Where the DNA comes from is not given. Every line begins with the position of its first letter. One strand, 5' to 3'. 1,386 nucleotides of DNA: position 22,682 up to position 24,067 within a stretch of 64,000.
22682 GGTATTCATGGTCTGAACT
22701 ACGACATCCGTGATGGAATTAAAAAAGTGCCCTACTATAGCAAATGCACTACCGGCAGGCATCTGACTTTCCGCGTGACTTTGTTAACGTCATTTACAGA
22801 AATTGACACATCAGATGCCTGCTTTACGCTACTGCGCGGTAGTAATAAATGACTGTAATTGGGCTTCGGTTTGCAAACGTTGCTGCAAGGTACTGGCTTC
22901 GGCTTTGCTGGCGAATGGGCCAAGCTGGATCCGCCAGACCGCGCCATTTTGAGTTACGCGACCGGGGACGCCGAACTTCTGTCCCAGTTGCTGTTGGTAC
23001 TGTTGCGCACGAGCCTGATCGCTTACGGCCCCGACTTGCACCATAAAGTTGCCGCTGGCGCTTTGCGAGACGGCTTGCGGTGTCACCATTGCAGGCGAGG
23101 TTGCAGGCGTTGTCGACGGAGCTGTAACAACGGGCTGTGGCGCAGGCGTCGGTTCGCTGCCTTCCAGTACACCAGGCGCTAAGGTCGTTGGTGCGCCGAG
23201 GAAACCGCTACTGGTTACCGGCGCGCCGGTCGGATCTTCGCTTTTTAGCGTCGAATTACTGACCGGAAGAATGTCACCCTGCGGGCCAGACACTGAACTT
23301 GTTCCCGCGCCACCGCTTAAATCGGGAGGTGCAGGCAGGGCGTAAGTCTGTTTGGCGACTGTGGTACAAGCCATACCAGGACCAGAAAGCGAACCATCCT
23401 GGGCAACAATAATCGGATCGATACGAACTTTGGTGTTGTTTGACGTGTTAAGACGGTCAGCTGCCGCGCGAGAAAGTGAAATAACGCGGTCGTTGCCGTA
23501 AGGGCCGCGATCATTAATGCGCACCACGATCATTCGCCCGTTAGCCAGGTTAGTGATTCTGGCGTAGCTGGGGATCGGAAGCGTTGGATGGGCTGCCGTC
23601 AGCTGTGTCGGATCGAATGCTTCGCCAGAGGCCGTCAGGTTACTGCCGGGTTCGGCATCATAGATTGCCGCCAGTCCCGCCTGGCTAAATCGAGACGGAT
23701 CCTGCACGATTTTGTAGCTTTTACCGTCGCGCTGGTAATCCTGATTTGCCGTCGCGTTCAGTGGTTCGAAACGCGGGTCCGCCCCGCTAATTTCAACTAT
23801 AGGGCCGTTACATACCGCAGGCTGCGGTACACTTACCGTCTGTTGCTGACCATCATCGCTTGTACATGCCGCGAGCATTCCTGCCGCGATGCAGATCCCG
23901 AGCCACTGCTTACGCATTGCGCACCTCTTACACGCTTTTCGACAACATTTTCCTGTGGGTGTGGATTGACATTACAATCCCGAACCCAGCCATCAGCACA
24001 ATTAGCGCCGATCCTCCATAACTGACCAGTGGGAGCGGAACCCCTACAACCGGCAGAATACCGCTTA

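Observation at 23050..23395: Low-complexity Pro/Thr/Ser/Ala-rich linker inside rlpA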

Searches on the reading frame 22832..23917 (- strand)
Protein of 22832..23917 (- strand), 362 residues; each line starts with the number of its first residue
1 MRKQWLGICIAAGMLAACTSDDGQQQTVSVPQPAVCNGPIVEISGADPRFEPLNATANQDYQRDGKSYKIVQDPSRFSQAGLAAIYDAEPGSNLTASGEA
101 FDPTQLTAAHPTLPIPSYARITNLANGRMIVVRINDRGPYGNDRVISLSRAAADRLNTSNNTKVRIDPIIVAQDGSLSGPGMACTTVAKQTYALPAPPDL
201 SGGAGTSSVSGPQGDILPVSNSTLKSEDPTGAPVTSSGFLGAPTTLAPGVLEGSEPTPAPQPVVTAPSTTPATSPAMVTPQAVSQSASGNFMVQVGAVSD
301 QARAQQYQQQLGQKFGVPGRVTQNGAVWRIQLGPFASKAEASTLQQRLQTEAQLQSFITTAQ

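Call 5: search_protein_families(proteins=[window:22832-23917:-], library=ncbifam)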
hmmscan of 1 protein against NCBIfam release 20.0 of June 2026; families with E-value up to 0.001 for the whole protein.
window:22832-23917:- (362 aa): 4 families
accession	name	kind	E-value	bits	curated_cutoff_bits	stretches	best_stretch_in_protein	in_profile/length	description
NF007953.1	PRK10672.1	equivalog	3e-185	615.9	201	1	1-362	1-362/362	endolytic peptidoglycan transglycosylase RlpA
NF047735.1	MPL36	exception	2.2e-36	126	430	2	72-161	85-174/305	RlpA family plasminogen-binding lipoprotein MPL36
TIGR00413.1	rlpA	subfamily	1e-31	110.6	82.15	1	81-180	1-102/208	septal ring lytic transglycosylase RlpA family protein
TIGR02223.1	ftsN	equivalog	1.1e-07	31.7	107.65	1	262-351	204-290/299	cell division protein FtsN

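Call 6: profile_search(protein=window:22832-23917:-)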
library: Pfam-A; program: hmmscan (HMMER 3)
A. the first sequence (362 residues): domains with independent E <= 10: 2; with E <= 0.001: 2
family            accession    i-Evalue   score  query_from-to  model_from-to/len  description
DPBB_1            PF03330.24    1.2e-20    73.9      79-166         2-81/83  Lytic transglycolase
SPOR              PF05036.18    6.6e-17    62.0     287-359         1-75/76  SPOR domain

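Call 9: find_homologous_proteins(query=window:22832-23917:-, max_evalue=1e-20)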
Query window:22832-23917:- (362 aa): 4980 proteins with E <= 1e-20 among 8000 candidates; the best 120 are listed.
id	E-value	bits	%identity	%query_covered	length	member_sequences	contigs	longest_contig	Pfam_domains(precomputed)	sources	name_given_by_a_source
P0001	1.9e-238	809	92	100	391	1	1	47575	PF05036.19,PF03330.25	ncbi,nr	ncbi:TPA: endolytic peptidoglycan transglycosylase RlpA [Escherichia coli]|nr:endolytic peptidoglyca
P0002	1.5e-230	782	100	100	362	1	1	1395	PF05036.19,PF03330.25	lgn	-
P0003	1.6e-230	782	100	100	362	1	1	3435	PF05036.19,PF03330.25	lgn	-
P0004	1.6e-230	782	100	100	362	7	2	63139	PF05036.19,PF03330.25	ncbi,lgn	ncbi:TPA: endolytic peptidoglycan transglycosylase RlpA [Escherichia coli]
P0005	1.6e-230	782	100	100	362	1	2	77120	PF05036.19,PF03330.25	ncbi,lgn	ncbi:TPA: endolytic peptidoglycan transglycosylase RlpA [Escherichia coli]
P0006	1.6e-230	782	100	100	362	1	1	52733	PF05036.19,PF03330.25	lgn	-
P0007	1.9e-230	782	100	100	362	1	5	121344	PF05036.19,PF03330.25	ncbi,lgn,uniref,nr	ncbi:endolytic peptidoglycan transglycosylase RlpA [Escherichia coli]|uniref:endolytic peptidoglycan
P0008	1.9e-230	782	100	100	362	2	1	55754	PF05036.19,PF03330.25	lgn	-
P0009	2.7e-230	782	100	100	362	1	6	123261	PF05036.19,PF03330.25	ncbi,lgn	ncbi:TPA: endolytic peptidoglycan transglycosylase RlpA [Escherichia coli]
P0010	3.7e-230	781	100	100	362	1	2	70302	PF05036.19,PF03330.25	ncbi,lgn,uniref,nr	ncbi:endolytic peptidoglycan transglycosylase RlpA [Escherichia coli]|uniref:endolytic peptidoglycan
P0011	3.9e-230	781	100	100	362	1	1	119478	PF05036.19,PF03330.25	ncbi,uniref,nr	ncbi:endolytic peptidoglycan transglycosylase RlpA [Escherichia coli]|uniref:endolytic peptidoglycan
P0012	4.2e-230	781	100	100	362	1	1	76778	PF05036.19,PF03330.25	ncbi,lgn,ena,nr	ncbi:endolytic peptidoglycan transglycosylase RlpA [Escherichia coli]|nr:endolytic peptidoglycan tra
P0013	6.0e-230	781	99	100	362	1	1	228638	PF05036.19,PF03330.25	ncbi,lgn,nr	ncbi:endolytic peptidoglycan transglycosylase RlpA [Escherichia coli]|nr:endolytic peptidoglycan tra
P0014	6.3e-230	780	99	100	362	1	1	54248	PF05036.19,PF03330.25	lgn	-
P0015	6.6e-230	780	99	100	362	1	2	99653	PF05036.19,PF03330.25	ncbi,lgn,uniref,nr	ncbi:endolytic peptidoglycan transglycosylase RlpA [Escherichia coli]|uniref:endolytic peptidoglycan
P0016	7.0e-230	780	99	100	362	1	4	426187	PF05036.19,PF03330.25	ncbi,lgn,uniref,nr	ncbi:TPA: endolytic peptidoglycan transglycosylase RlpA [Escherichia coli]|uniref:endolytic peptidog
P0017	7.1e-230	780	99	100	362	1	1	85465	PF05036.19,PF03330.25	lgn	-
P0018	8.2e-230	780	99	100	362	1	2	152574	PF05036.19,PF03330.25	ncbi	ncbi:endolytic peptidoglycan transglycosylase RlpA [Escherichia coli]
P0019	8.2e-230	780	99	100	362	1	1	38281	PF05036.19,PF03330.25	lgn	-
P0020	8.3e-230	780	100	100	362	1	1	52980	PF05036.19,PF03330.25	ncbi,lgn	ncbi:endolytic peptidoglycan transglycosylase RlpA [Escherichia coli]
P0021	9.9e-230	780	100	100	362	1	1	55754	PF05036.19,PF03330.25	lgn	-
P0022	1.2e-229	780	99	100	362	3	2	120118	PF05036.19,PF03330.25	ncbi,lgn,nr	ncbi:TPA: endolytic peptidoglycan transglycosylase RlpA [Escherichia coli]|nr:endolytic peptidoglyca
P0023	1.3e-229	779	99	100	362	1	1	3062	PF05036.19,PF03330.25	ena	-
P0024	1.4e-229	779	99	100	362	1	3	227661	PF05036.19,PF03330.25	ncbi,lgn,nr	ncbi:TPA: endolytic peptidoglycan transglycosylase RlpA [Escherichia coli]|nr:endolytic peptidoglyca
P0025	1.6e-229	779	100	100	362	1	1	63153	PF05036.19,PF03330.25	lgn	-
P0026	1.9e-229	779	99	100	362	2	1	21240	PF05036.19,PF03330.25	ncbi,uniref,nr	ncbi:endolytic peptidoglycan transglycosylase RlpA [Escherichia coli]|uniref:Endolytic peptidoglycan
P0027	2.0e-229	779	99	100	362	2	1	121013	PF05036.19,PF03330.25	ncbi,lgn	ncbi:endolytic peptidoglycan transglycosylase RlpA [Escherichia coli]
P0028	2.2e-229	779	99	100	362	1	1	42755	PF05036.19,PF03330.25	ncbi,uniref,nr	ncbi:endolytic peptidoglycan transglycosylase RlpA [Escherichia coli]|uniref:endolytic peptidoglycan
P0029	2.4e-229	779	99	100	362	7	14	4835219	PF05036.19,PF03330.25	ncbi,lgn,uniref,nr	ncbi:endolytic peptidoglycan transglycosylase RlpA [Escherichia coli]|uniref:endolytic peptidoglycan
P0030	2.5e-229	779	99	100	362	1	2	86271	PF05036.19,PF03330.25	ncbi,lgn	-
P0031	2.5e-229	779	99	100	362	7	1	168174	PF05036.19,PF03330.25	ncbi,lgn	ncbi:endolytic peptidoglycan transglycosylase RlpA [Escherichia coli]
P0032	2.9e-229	778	99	100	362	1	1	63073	PF05036.19,PF03330.25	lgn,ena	-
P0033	2.9e-229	778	99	100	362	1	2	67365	PF05036.19,PF03330.25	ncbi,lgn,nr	ncbi:endolytic peptidoglycan transglycosylase RlpA [Escherichia coli]|nr:endolytic peptidoglycan tra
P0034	3.6e-229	778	99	100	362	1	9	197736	PF05036.19,PF03330.25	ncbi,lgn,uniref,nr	ncbi:endolytic peptidoglycan transglycosylase RlpA [Escherichia coli]|uniref:endolytic peptidoglycan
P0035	4.3e-229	778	99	100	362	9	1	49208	PF05036.19,PF03330.25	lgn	-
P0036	4.7e-229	778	99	100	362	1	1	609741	PF05036.19,PF03330.25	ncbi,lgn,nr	ncbi:endolytic peptidoglycan transglycosylase RlpA [Escherichia coli]|nr:endolytic peptidoglycan tra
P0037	4.8e-229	778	99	100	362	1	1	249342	PF05036.19,PF03330.25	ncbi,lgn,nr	ncbi:endolytic peptidoglycan transglycosylase RlpA [Escherichia coli]|nr:endolytic peptidoglycan tra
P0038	5.1e-229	777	99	100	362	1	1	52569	PF05036.19,PF03330.25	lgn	-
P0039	6.0e-229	777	99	100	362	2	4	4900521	PF05036.19,PF03330.25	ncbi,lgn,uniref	ncbi:TPA: endolytic peptidoglycan transglycosylase RlpA [Escherichia coli]|uniref:endolytic peptidog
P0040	6.3e-229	777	99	100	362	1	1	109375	PF05036.19,PF03330.25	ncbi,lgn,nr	ncbi:endolytic peptidoglycan transglycosylase RlpA [Escherichia coli]|nr:endolytic peptidoglycan tra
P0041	6.9e-229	777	99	100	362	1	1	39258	PF05036.19,PF03330.25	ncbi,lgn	ncbi:endolytic peptidoglycan transglycosylase RlpA [Escherichia coli]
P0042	7.1e-229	777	99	100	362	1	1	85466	PF05036.19,PF03330.25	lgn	-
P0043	7.1e-229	777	99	100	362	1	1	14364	PF05036.19,PF03330.25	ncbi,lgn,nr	ncbi:endolytic peptidoglycan transglycosylase RlpA [Escherichia coli]|nr:endolytic peptidoglycan tra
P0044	7.4e-229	777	99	100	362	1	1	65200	PF05036.19,PF03330.25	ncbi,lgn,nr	ncbi:endolytic peptidoglycan transglycosylase RlpA [Escherichia coli]|nr:endolytic peptidoglycan tra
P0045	9.0e-229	777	99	100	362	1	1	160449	PF05036.19,PF03330.25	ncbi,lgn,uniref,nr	ncbi:endolytic peptidoglycan transglycosylase RlpA [Escherichia coli]|uniref:endolytic peptidoglycan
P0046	9.8e-229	777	99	100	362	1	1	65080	PF05036.19,PF03330.25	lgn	-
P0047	9.8e-229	777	99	100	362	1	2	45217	PF05036.19,PF03330.25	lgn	-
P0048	1.0e-228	776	99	100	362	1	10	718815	PF05036.19,PF03330.25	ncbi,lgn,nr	ncbi:endolytic peptidoglycan transglycosylase RlpA [Escherichia coli]|nr:endolytic peptidoglycan tra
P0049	1.6e-228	776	99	100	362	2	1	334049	PF05036.19,PF03330.25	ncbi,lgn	ncbi:endolytic peptidoglycan transglycosylase RlpA [Escherichia coli]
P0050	1.8e-228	776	99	100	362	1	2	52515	PF05036.19,PF03330.25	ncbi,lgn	ncbi:TPA: endolytic peptidoglycan transglycosylase RlpA [Escherichia coli]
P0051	1.9e-228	776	99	100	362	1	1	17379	PF05036.19,PF03330.25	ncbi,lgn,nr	ncbi:endolytic peptidoglycan transglycosylase RlpA [Escherichia coli]|nr:endolytic peptidoglycan tra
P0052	2.3e-228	775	99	100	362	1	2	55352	PF05036.19,PF03330.25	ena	-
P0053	2.4e-228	775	99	100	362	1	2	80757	PF05036.19,PF03330.25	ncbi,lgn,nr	ncbi:endolytic peptidoglycan transglycosylase RlpA [Escherichia coli]|nr:endolytic peptidoglycan tra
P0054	3.3e-228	775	99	100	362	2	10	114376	PF05036.19,PF03330.25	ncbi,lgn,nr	ncbi:endolytic peptidoglycan transglycosylase RlpA [Escherichia coli]|nr:endolytic peptidoglycan tra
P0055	4.1e-228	775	99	100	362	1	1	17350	PF05036.19,PF03330.25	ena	-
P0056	4.3e-228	774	99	100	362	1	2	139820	PF05036.19,PF03330.25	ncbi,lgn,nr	ncbi:endolytic peptidoglycan transglycosylase RlpA [Escherichia coli]|nr:endolytic peptidoglycan tra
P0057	4.8e-228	774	99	100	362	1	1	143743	PF05036.19,PF03330.25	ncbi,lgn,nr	ncbi:TPA: endolytic peptidoglycan transglycosylase RlpA [Escherichia coli]|nr:endolytic peptidoglyca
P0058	5.5e-228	774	99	100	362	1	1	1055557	PF05036.19,PF03330.25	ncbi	-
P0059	5.5e-228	774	99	100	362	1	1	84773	PF05036.19,PF03330.25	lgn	-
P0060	5.7e-228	774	99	100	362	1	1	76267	PF05036.19,PF03330.25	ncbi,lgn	ncbi:TPA: endolytic peptidoglycan transglycosylase RlpA [Escherichia coli]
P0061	6.5e-228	774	99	100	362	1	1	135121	PF05036.19,PF03330.25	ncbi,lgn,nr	ncbi:endolytic peptidoglycan transglycosylase RlpA [Escherichia coli]|nr:endolytic peptidoglycan tra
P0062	7.6e-228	774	99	100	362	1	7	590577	PF05036.19,PF03330.25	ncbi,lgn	ncbi:TPA: endolytic peptidoglycan transglycosylase RlpA [Escherichia coli]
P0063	8.2e-228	774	99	100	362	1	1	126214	PF05036.19,PF03330.25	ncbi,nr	ncbi:endolytic peptidoglycan transglycosylase RlpA [Escherichia coli]|nr:endolytic peptidoglycan tra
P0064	8.5e-228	773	99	100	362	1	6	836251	PF05036.19,PF03330.25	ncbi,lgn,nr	ncbi:endolytic peptidoglycan transglycosylase RlpA [Escherichia coli]|nr:endolytic peptidoglycan tra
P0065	9.5e-228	773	99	100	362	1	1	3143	PF05036.19,PF03330.25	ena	-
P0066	1.1e-227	773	99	100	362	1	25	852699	PF05036.19,PF03330.25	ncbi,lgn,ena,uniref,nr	ncbi:TPA: endolytic peptidoglycan transglycosylase RlpA [Escherichia coli]|uniref:endolytic peptidog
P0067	1.1e-227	773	99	100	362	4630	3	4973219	PF05036.19,PF03330.25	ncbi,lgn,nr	ncbi:TPA: endolytic peptidoglycan transglycosylase RlpA [Escherichia coli]|nr:endolytic peptidoglyca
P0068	1.5e-227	773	99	100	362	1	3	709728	PF05036.19,PF03330.25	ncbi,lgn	ncbi:TPA: endolytic peptidoglycan transglycosylase RlpA [Escherichia coli]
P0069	1.7e-227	772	99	100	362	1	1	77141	PF05036.19,PF03330.25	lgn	-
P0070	2.1e-227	772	99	100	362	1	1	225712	PF05036.19,PF03330.25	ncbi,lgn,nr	ncbi:TPA: endolytic peptidoglycan transglycosylase RlpA [Escherichia coli]|nr:endolytic peptidoglyca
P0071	2.2e-227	772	99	100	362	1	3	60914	PF05036.19,PF03330.25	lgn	-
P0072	2.4e-227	772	99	100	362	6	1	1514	PF05036.19,PF03330.25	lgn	-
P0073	2.8e-227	772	99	100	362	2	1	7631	PF05036.19,PF03330.25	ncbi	-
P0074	3.1e-227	772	99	100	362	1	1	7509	PF05036.19,PF03330.25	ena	-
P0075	1.1e-226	770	99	100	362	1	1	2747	PF05036.19,PF03330.25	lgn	-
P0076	1.2e-226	770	99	100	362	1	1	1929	PF05036.19,PF03330.25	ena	-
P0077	2.2e-226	769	98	100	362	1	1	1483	PF05036.19,PF03330.25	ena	-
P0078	2.7e-226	769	98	100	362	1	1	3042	PF05036.19,PF03330.25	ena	-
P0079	6.2e-225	764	98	100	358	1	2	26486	PF05036.19,PF03330.25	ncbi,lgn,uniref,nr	ncbi:endolytic peptidoglycan transglycosylase RlpA [Escherichia coli]|uniref:endolytic peptidoglycan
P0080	4.7e-224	761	98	100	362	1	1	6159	PF05036.19,PF03330.25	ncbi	-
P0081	6.7e-224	761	96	100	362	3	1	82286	PF05036.19,PF03330.25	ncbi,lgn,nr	ncbi:TPA: endolytic peptidoglycan transglycosylase RlpA [Escherichia coli]|nr:endolytic peptidoglyca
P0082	1.2e-223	760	97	100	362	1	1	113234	PF05036.19,PF03330.25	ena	-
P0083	1.1e-220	750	96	100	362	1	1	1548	PF05036.19,PF03330.25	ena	-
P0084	1.4e-218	743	99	96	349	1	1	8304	PF05036.19,PF03330.25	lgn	-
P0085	3.2e-218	742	94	100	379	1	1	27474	PF05036.19,PF03330.25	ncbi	-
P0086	2.0e-216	736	96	98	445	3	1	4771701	PF05036.19,PF03330.25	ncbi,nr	ncbi:a minor lipoprotein [Escherichia coli chi7122]|nr:a minor lipoprotein [Escherichia coli chi7122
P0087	1.3e-211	720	95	98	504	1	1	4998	PF05036.19,PF03330.25,PF01012.28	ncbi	-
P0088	4.9e-208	709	92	100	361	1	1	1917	PF05036.19,PF03330.25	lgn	-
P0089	9.9e-208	708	94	100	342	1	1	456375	PF05036.19,PF03330.25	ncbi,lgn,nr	ncbi:TPA: endolytic peptidoglycan transglycosylase RlpA [Escherichia coli]|nr:endolytic peptidoglyca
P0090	3.6e-207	706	94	100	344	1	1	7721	PF05036.19,PF03330.25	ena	-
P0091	1.8e-201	687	92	100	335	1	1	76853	PF05036.19,PF03330.25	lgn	-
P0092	8.6e-201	685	91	100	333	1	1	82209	PF05036.19,PF03330.25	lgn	-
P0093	2.6e-200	683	91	100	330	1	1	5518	PF05036.19,PF03330.25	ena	-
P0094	9.1e-197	671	85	100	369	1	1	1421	PF05036.19,PF03330.25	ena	-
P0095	6.6e-194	662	84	100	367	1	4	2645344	PF05036.19,PF03330.25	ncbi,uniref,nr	ncbi:endolytic peptidoglycan transglycosylase RlpA [Citrobacter amalonaticus]|uniref:Endolytic pepti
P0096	1.4e-193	661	86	100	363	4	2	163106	PF05036.19,PF03330.25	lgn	-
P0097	5.1e-193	659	84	100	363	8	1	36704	PF05036.19,PF03330.25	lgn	-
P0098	1.4e-192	658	83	99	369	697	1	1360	PF05036.19,PF03330.25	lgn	-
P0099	2.8e-192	657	85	99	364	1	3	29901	PF05036.19,PF03330.25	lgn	-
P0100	1.3e-191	655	84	100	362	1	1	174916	PF05036.19,PF03330.25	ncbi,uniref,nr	ncbi:endolytic peptidoglycan transglycosylase RlpA [Klebsiella pneumoniae]|uniref:endolytic peptidog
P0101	1.7e-191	654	81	99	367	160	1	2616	PF05036.19,PF03330.25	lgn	-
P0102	3.9e-191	653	85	99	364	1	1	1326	PF05036.19,PF03330.25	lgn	-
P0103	8.1e-191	652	83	99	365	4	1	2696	PF05036.19,PF03330.25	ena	-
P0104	8.8e-191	652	84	99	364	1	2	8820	PF05036.19,PF03330.25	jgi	jgi:rare lipoprotein A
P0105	3.8e-190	650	84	99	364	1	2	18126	PF05036.19,PF03330.25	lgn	-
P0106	3.9e-190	650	80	99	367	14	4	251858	PF05036.19,PF03330.25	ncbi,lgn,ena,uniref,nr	ncbi:endolytic peptidoglycan transglycosylase RlpA [Citrobacter sp. HN-141]|uniref:endolytic peptido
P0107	3.9e-190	650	84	99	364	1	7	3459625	PF05036.19,PF03330.25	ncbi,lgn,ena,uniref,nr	ncbi:endolytic peptidoglycan transglycosylase RlpA [Citrobacter sp. TBCS-15]|uniref:Endolytic peptid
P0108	4.9e-190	649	83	99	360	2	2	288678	PF05036.19,PF03330.25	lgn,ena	-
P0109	1.1e-189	648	84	99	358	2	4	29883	PF05036.19,PF03330.25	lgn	-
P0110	1.1e-189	648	86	100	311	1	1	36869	PF05036.19,PF03330.25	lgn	-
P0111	1.2e-189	648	83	99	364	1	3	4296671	PF05036.19,PF03330.25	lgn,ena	-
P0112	1.2e-189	648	84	100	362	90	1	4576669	PF05036.19,PF03330.25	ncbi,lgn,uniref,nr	ncbi:endolytic peptidoglycan transglycosylase RlpA [Escherichia fergusonii]|uniref:endolytic peptido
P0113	1.9e-189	647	83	99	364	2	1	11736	PF05036.19,PF03330.25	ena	-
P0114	2.6e-189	647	82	99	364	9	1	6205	PF05036.19,PF03330.25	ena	-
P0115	2.7e-189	647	81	100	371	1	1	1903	PF05036.19,PF03330.25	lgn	-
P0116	4.4e-189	646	85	99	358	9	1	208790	PF05036.19,PF03330.25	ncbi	-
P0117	4.4e-189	646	82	99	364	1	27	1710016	PF05036.19,PF03330.25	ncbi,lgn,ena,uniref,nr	ncbi:TPA: endolytic peptidoglycan transglycosylase RlpA [Citrobacter braakii]|uniref:endolytic pepti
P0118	5.5e-189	646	82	99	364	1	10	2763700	PF05036.19,PF03330.25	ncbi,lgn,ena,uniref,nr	ncbi:endolytic peptidoglycan transglycosylase RlpA [Citrobacter sp. Marseille-Q3906]|uniref:endolyti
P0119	5.7e-189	646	83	99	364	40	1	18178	PF05036.19,PF03330.25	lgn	-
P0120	7.4e-189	645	83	99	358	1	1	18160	PF05036.19,PF03330.25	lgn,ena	-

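Call 14: search_solved_structures(query=window:22832-23917:-, max_evalue=0.001, show_alignments=2)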
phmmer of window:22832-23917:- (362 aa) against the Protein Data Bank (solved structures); distinct sequences matched with E-value up to 0.001: 2.
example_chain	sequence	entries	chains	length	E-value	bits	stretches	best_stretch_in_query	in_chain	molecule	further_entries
4avr_A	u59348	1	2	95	1.6e-17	67.3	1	80-159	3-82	PA4485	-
8kea_A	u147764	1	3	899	8.5e-14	55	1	54-164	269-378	hub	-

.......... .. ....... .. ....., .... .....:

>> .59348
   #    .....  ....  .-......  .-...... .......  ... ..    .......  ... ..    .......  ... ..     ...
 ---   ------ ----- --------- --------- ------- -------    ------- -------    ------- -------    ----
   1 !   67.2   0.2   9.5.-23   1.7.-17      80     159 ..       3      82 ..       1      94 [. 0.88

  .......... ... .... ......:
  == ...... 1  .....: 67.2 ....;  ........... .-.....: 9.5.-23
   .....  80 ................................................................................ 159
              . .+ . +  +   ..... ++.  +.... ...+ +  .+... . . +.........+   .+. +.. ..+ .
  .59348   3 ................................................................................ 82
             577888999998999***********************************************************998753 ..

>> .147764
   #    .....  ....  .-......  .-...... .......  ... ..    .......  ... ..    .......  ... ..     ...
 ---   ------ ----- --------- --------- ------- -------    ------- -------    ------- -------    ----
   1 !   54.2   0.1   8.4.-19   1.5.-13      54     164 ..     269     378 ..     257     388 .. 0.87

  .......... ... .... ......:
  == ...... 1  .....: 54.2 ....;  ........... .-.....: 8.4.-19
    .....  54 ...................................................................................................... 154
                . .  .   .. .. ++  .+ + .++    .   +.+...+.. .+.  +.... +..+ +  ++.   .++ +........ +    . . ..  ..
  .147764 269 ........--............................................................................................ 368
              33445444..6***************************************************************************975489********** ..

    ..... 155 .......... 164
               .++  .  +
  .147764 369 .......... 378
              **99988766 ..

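Call 19: search_protein_representatives(protein=window:22832-23917:-)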
Query: 362 residues. Proteins with E-value up to 0.001 (for the whole library): 27968; up to 1e-10: 14500; up to 1e-30: 106. The best 150 are listed.
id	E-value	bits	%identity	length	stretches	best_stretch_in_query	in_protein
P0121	4.3e-140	483.4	87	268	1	1-263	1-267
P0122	2.1e-122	425.3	65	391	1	1-359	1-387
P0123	5.1e-118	410.9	82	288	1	1-227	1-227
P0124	4.9e-117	407.6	79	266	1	105-361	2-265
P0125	8.0e-116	403.7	87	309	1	48-278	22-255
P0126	4.0e-114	398.1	69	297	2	1-201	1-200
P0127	6.8e-112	390.7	98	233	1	1-182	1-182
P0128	1.5e-102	360.0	58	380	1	1-360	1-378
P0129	2.7e-96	339.5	92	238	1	1-169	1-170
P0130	5.0e-94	332.0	50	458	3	1-237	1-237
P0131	2.4e-93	329.8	97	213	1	1-153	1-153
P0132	5.2e-89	315.5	52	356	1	3-360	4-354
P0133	3.4e-83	296.4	53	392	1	1-362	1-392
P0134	1.1e-80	288.2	50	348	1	1-360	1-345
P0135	5.0e-80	286.0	48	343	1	1-359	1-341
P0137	1.4e-71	258.2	46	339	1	9-358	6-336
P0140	7.8e-58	213.0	40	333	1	1-360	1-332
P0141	3.2e-57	211.0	51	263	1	125-361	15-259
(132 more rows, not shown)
